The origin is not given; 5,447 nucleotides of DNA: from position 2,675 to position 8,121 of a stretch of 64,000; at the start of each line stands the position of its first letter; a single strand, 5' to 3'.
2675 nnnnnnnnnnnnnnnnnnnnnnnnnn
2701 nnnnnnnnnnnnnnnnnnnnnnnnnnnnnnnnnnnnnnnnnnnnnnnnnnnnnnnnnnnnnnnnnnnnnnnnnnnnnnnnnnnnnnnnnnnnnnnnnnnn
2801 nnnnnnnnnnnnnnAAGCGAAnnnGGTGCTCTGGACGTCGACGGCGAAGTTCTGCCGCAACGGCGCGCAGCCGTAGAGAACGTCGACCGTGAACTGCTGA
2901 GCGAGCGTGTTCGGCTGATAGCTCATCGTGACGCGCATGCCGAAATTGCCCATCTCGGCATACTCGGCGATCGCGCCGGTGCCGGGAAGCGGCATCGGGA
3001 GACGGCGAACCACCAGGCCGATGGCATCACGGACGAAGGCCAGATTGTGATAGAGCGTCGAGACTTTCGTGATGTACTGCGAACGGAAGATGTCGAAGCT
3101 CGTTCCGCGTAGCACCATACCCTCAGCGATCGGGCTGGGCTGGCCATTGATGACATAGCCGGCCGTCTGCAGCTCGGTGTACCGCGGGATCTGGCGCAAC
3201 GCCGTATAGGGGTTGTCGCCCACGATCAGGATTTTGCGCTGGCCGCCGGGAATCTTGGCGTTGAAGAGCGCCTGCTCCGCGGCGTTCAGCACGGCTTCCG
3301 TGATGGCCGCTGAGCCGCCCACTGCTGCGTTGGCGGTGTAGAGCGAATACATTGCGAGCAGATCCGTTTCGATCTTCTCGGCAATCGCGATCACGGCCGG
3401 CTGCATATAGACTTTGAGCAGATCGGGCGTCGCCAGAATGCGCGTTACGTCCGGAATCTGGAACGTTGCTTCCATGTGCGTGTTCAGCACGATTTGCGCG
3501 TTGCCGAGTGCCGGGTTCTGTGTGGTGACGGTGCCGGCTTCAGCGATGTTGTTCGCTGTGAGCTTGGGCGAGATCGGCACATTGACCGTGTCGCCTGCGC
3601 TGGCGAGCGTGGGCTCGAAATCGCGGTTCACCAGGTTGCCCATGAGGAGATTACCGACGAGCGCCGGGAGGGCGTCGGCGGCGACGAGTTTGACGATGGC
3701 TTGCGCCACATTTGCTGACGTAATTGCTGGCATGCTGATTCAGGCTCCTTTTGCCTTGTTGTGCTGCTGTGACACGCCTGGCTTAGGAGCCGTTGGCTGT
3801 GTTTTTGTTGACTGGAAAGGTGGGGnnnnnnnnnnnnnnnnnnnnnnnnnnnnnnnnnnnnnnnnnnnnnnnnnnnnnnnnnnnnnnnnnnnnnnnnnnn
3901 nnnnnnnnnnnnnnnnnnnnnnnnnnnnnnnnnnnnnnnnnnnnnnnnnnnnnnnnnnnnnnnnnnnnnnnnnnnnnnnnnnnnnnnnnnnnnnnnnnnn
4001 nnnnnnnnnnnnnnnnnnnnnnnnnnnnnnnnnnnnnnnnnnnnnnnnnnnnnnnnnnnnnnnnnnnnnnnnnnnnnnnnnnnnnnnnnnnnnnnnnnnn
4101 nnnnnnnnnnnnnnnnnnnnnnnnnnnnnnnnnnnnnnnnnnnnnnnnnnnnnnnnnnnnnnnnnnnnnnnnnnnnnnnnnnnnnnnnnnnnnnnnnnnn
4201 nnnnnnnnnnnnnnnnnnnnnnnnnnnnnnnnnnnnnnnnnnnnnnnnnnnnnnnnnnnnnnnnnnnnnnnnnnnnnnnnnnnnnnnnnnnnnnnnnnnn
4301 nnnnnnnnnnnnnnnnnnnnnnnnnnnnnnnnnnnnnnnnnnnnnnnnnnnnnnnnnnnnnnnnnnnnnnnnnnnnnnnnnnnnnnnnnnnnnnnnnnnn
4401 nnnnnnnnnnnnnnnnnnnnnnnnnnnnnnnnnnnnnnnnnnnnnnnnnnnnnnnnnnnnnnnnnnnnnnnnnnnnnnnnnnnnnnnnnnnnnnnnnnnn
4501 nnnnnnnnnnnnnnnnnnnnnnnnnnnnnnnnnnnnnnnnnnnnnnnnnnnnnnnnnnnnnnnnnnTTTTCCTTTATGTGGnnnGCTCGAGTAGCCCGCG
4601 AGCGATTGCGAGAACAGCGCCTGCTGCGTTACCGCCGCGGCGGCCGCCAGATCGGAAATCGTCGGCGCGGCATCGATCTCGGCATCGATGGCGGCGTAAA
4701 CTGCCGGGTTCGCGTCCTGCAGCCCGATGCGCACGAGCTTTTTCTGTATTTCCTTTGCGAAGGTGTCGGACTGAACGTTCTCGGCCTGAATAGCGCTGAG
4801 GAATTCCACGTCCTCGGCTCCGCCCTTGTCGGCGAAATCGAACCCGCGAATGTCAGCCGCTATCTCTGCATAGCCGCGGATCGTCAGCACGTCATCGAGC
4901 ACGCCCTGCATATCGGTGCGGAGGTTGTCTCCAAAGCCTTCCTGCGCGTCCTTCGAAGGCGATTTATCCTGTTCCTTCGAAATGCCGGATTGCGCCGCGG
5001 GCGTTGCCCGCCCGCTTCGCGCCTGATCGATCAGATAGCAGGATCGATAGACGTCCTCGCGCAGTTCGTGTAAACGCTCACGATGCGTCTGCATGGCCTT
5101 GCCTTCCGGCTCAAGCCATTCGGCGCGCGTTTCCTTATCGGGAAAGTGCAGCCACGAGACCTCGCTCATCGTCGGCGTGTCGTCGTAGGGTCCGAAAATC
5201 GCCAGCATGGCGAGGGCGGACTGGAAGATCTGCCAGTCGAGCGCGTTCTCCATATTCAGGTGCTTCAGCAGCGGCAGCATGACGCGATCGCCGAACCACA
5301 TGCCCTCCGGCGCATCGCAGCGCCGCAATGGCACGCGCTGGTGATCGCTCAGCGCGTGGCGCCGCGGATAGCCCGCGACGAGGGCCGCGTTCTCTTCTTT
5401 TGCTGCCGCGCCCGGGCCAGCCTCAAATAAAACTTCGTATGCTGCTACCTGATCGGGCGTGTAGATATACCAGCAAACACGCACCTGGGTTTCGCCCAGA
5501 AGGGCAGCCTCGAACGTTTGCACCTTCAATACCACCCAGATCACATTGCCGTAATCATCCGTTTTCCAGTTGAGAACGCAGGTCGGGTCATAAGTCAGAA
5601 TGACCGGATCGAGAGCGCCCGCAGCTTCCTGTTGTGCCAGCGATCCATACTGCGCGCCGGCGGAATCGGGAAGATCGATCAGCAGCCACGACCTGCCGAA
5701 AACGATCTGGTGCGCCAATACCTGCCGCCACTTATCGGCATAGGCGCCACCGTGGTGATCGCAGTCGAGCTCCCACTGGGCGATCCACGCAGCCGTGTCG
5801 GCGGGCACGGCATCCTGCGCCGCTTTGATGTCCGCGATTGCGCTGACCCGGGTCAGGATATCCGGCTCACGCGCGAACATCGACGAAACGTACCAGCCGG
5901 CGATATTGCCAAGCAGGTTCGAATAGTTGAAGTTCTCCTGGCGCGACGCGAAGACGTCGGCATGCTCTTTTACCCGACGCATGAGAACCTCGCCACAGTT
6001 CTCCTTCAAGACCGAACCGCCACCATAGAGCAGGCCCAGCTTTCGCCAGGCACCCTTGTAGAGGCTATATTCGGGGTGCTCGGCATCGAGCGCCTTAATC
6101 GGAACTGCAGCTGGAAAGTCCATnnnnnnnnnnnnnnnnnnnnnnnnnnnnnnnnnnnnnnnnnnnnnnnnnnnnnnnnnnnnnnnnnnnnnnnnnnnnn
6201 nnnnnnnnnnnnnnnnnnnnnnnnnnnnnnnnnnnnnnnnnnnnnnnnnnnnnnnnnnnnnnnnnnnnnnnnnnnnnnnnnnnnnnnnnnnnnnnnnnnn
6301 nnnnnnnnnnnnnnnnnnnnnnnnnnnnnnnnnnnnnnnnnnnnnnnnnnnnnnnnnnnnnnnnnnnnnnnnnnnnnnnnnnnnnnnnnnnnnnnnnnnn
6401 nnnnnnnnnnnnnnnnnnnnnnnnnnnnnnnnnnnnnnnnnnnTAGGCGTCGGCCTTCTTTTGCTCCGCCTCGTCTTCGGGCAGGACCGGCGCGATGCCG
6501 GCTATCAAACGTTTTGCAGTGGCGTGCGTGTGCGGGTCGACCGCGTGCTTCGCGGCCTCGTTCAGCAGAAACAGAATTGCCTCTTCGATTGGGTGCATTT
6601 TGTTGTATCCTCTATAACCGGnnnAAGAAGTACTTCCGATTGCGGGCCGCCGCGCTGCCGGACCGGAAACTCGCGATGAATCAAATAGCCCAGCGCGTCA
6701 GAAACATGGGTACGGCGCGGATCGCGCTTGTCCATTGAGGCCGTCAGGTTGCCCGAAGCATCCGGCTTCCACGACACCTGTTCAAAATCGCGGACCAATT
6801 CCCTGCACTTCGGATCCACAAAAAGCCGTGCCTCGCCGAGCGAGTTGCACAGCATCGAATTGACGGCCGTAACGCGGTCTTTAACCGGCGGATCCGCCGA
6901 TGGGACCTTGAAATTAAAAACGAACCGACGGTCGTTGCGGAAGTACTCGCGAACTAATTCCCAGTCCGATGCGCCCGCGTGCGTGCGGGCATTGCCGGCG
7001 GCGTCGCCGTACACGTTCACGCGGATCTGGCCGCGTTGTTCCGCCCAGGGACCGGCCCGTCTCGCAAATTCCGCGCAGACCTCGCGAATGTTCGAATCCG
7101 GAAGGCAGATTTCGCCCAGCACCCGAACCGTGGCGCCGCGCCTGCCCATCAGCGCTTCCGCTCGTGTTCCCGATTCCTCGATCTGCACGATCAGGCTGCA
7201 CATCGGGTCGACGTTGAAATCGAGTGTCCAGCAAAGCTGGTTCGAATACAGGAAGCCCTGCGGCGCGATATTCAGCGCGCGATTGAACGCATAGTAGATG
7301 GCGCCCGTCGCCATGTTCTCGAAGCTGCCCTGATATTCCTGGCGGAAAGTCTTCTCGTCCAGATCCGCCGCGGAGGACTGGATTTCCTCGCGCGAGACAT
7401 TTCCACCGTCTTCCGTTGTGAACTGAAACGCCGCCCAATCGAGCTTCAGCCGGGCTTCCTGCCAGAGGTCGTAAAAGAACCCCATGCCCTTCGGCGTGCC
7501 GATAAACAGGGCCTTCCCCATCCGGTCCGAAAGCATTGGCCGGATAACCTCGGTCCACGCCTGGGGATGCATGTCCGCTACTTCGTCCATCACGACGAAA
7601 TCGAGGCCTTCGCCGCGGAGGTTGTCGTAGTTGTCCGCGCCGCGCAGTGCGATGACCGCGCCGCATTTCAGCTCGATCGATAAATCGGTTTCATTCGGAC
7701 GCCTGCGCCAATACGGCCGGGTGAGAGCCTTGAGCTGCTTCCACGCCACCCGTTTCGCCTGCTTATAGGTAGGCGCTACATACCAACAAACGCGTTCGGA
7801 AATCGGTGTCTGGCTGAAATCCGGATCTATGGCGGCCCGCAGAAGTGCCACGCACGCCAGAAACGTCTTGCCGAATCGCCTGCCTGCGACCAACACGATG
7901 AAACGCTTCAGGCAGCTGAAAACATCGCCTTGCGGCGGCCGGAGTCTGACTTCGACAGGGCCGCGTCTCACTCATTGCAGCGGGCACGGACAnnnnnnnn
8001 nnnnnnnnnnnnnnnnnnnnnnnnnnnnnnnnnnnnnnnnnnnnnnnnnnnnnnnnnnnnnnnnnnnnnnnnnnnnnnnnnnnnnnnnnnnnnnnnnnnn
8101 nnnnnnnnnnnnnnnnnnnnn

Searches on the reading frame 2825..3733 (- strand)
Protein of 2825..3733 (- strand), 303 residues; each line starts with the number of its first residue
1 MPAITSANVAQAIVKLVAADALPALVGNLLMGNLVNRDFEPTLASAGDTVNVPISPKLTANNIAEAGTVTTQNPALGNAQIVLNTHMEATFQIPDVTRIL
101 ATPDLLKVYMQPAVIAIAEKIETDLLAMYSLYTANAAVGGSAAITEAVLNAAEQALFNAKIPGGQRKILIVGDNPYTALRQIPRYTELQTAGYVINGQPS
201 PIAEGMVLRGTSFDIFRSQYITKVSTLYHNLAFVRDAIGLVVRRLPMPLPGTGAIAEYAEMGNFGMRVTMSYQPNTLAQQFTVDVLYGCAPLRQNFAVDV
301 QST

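Call 81: search_protein_families(library=pfam, proteins=[window:2825-3733:-], max_evalue=0.001)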
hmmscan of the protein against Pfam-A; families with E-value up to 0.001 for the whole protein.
window:2825-3733:- (303 aa): 1 family
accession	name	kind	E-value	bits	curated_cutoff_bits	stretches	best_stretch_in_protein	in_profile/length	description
PF11651.14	P22_CoatProtein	-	1.4e-11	44.3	24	1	10-170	6-169/423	P22 coat protein - gene protein 5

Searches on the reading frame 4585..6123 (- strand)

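Call 81: search_protein_families(library=pfam, proteins=[window:4585-6123:-], max_evalue=0.001)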
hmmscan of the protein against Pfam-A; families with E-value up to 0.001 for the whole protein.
window:4585-6123:- (513 aa): 1 family
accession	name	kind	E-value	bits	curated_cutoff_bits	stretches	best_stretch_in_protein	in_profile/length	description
PF13264.11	DUF4055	-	9.5e-07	29.5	25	1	287-401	11-129/140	Domain of unknown function (DUF4055)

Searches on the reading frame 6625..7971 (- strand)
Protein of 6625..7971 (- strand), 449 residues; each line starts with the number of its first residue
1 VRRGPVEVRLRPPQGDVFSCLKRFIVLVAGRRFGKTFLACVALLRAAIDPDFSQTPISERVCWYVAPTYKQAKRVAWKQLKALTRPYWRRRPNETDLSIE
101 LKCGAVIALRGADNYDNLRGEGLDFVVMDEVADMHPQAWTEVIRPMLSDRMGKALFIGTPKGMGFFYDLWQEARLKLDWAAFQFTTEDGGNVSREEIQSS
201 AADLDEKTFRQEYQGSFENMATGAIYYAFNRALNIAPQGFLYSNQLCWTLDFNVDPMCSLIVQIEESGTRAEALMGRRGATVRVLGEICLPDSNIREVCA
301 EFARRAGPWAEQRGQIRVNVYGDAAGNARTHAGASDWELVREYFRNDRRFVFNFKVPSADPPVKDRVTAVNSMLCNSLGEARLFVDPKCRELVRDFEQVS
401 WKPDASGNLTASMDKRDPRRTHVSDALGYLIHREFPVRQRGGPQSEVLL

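Call 81: search_protein_families(library=pfam, proteins=[window:6625-7971:-], max_evalue=0.001)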
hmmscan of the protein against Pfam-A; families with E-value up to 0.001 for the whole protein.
window:6625-7971:- (449 aa): 1 family
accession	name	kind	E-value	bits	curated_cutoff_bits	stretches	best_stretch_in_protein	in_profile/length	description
PF03237.21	Terminase_6N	-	1.1e-14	55.1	22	1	27-227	2-209/215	Terminase large subunit, T4likevirus-type, N-terminal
